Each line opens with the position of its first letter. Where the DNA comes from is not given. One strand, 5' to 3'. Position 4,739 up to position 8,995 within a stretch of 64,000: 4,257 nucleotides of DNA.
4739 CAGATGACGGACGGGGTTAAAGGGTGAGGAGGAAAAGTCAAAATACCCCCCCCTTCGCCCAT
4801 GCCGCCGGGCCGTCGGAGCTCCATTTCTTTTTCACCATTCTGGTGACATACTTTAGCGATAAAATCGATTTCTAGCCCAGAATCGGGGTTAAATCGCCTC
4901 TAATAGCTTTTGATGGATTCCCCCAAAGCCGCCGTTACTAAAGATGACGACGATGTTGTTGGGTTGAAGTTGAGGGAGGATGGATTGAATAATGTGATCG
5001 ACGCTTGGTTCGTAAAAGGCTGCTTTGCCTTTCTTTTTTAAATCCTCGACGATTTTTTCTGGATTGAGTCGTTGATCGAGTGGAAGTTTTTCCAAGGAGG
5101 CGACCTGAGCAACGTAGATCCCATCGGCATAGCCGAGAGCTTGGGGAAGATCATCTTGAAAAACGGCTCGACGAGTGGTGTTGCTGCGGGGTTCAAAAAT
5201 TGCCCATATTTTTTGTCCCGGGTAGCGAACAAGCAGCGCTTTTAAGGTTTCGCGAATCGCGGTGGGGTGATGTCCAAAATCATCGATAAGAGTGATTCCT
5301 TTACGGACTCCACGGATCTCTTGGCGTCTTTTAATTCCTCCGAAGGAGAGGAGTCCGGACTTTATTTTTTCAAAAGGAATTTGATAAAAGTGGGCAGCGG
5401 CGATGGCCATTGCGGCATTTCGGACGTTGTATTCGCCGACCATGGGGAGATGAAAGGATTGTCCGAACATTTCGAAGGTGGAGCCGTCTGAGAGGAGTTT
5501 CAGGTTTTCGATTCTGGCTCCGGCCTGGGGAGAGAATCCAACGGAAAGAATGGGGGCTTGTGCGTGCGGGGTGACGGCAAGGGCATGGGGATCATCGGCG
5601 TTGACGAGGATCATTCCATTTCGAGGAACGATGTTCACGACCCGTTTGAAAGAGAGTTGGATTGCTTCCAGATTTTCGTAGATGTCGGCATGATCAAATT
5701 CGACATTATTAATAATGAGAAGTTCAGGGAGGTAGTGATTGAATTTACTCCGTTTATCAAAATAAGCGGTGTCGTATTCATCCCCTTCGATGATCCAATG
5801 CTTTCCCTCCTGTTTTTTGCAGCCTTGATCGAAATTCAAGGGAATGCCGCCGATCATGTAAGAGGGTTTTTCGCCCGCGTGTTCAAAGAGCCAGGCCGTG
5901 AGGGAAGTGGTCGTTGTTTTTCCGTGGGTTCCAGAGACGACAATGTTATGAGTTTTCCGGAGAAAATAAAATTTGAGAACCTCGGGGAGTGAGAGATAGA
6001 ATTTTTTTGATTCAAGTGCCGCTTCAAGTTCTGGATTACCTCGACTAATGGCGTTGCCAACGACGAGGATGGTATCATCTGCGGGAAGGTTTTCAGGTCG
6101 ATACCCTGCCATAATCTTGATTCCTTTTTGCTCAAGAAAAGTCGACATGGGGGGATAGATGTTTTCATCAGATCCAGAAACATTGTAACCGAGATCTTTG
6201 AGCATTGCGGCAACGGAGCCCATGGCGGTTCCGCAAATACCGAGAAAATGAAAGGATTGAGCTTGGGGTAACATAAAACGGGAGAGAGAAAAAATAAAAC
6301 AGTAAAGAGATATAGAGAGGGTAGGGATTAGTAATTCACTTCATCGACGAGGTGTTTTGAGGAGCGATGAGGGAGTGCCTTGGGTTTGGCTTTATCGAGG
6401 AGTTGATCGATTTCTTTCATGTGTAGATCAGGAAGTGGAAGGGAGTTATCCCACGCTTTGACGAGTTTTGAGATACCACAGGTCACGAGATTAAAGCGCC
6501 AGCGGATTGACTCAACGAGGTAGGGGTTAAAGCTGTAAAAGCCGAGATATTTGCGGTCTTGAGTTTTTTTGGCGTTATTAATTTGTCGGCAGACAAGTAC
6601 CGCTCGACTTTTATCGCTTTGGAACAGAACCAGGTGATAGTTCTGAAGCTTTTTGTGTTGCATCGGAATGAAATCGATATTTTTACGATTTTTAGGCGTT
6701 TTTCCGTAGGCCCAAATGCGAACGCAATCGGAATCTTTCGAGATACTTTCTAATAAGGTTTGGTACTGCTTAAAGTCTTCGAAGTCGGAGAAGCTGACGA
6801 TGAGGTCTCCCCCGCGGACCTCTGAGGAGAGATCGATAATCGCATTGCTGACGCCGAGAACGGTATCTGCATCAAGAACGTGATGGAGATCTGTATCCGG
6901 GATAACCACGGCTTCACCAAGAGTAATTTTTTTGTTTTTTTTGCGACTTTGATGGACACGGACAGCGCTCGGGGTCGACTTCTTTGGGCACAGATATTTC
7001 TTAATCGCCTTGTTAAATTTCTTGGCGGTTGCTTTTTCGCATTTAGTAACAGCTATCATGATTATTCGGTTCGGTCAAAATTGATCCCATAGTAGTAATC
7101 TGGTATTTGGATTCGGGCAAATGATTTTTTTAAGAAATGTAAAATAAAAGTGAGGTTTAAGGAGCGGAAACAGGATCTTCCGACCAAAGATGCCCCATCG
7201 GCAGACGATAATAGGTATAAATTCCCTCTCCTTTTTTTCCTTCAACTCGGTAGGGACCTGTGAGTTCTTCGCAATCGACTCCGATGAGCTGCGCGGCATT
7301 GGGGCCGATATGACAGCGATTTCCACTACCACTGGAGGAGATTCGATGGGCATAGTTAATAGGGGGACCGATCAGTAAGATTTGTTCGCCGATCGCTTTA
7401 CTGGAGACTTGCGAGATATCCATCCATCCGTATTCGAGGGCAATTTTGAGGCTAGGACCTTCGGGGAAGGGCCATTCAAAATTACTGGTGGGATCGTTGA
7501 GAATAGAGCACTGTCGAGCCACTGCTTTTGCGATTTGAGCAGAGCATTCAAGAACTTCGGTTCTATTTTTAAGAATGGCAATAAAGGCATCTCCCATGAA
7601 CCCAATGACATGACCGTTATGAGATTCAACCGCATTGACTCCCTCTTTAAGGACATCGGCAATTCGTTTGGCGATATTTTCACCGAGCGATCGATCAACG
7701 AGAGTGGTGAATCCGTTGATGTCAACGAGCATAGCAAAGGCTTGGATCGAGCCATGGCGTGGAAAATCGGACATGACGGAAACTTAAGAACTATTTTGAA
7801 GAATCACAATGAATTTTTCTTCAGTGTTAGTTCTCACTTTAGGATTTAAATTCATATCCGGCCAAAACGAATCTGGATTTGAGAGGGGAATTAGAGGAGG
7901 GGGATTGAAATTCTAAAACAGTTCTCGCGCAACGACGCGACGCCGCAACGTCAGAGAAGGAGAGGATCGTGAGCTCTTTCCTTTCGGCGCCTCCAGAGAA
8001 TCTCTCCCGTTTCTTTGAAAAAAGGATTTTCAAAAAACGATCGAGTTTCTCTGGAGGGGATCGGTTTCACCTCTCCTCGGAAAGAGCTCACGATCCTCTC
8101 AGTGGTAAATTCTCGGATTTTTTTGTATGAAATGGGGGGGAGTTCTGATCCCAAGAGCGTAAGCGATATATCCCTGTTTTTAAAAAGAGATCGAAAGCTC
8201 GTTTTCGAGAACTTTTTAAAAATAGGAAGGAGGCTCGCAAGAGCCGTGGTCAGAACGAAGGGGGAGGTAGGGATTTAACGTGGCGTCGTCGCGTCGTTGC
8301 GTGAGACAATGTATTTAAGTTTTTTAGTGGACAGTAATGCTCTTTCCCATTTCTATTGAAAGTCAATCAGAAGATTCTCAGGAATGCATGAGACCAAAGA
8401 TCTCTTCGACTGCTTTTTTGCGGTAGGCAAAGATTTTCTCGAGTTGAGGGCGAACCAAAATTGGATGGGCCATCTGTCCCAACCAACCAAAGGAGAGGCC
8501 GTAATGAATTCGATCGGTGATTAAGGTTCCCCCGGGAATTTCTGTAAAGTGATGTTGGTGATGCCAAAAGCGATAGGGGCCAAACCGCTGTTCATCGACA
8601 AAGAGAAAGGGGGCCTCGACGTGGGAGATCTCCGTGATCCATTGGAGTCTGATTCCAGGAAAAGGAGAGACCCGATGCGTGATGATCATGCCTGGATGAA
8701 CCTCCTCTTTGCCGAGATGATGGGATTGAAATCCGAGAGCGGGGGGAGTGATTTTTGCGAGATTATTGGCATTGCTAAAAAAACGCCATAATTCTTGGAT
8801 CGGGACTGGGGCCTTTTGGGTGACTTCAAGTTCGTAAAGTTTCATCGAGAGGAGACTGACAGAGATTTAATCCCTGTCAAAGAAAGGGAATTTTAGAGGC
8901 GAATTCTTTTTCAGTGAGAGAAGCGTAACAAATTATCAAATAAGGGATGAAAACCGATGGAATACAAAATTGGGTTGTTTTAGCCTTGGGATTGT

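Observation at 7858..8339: Family 1: about 370-480-bp intergenic element built of nested inverted repeats, four copies in 64 kb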

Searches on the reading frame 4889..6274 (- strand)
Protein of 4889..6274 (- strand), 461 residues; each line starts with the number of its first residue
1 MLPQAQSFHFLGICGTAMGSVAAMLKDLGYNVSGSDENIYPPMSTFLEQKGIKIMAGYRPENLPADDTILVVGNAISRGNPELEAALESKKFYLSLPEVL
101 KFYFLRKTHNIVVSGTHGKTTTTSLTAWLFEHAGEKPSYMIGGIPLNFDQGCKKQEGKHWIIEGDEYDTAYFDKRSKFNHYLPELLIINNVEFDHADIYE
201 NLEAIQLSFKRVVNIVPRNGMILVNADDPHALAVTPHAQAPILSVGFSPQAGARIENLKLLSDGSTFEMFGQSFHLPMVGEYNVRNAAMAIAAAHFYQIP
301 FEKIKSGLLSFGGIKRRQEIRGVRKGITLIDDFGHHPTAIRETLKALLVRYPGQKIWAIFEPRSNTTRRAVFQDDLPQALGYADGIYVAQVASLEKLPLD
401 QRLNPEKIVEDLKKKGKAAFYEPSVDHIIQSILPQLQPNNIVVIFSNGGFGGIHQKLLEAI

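Call 13: search_protein_families(library=pfam, proteins=[window:4889-6274:-])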
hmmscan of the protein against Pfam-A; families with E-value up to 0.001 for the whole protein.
window:4889-6274:- (461 aa): 3 families
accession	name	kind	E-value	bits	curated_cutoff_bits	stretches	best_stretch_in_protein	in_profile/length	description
PF08245.18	Mur_ligase_M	-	5.1e-24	85.8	24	1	113-294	1-200/200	Mur ligase middle domain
PF01225.30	Mur_ligase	-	3.2e-20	72.7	21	1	8-101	2-88/95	Mur ligase family, catalytic domain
PF02875.26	Mur_ligase_C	-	6.9e-16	59.7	28.4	1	316-448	1-127/127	Mur ligase, glutamate ligase domain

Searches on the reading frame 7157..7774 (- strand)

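Call 13: search_protein_families(library=pfam, proteins=[window:7157-7774:-])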
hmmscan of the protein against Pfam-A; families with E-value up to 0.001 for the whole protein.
window:7157-7774:- (205 aa): 1 family
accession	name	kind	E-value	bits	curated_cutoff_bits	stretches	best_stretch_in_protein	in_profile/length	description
PF00211.25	Guanylate_cyc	-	2.6e-07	30.9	21.9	1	15-186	12-179/183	Adenylate and Guanylate cyclase catalytic domain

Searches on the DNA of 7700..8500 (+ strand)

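Call 15: search_rna_families(source=window, start=7700, end=8500, threshold=evalue, max_evalue=10)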
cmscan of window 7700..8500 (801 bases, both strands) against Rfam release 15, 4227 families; matches with E-value up to 10: 8.
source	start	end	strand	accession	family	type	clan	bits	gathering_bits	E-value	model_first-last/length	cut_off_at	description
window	7955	8103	-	RF02616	SSRC8_2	Gene; sRNA;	-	20.4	72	0.0019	1-281/281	no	Streptococcus sRNA 8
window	7989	8059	-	RF04109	mir-1305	Gene; miRNA;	-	19.2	63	0.88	1-83/83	no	mir-1305 microRNA precursor family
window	7987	8060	+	RF00639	mir-515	Gene; miRNA;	CL00096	16.9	68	3.2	1-87/87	no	mir-515 microRNA precursor family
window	7998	8049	+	RF04171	MIR1509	Gene; miRNA;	-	16.7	87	3.6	1-121/121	no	MIR1509 microRNA precursor family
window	8165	8197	-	RF01338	CRISPR-DR25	Gene; CRISPR;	CL00014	16.6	36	3.6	1-25/25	no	CRISPR RNA direct repeat element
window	8172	8227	-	RF00979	mir-553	Gene; miRNA;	-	16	82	7.6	1-62/62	no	mir-553 microRNA precursor family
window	7794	7829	-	RF04346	Plastid-ccsA-ndhD-1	Cis-reg;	CL00154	14.7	48.5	8.8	1-57/57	no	Plastid-ccsA-ndhD-1 3UTR RNA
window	8342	8383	-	RF01962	RMST_1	Gene; lncRNA;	-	11.7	40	6.2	1-61/61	no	Rhabdomyosarcoma 2 associated transcript conserved region 1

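Call 82: search_dna_similar(query=window:7858-8345:+, collection=plasmids, mode=distant, max_rows=5)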
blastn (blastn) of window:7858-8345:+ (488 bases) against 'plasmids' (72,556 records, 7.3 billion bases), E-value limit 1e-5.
No match.

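Call 83: search_dna_similar(query=window:7858-8345:+, collection=phages, mode=distant, max_rows=5)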
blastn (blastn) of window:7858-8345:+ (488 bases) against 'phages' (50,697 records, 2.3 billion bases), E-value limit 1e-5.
No match.
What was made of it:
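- Tried and rejected: blastn 'distant' against plasmids and phages gave no match (calls 82, 83).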

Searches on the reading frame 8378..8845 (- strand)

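Call 13: search_protein_families(library=pfam, proteins=[window:8378-8845:-])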
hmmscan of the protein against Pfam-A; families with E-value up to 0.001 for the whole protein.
window:8378-8845:- (155 aa): 1 family
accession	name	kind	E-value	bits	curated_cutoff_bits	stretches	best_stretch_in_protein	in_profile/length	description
PF03364.25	Polyketide_cyc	-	0.00055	20.6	23.4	1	13-122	2-106/126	Polyketide cyclase / dehydrase and lipid transport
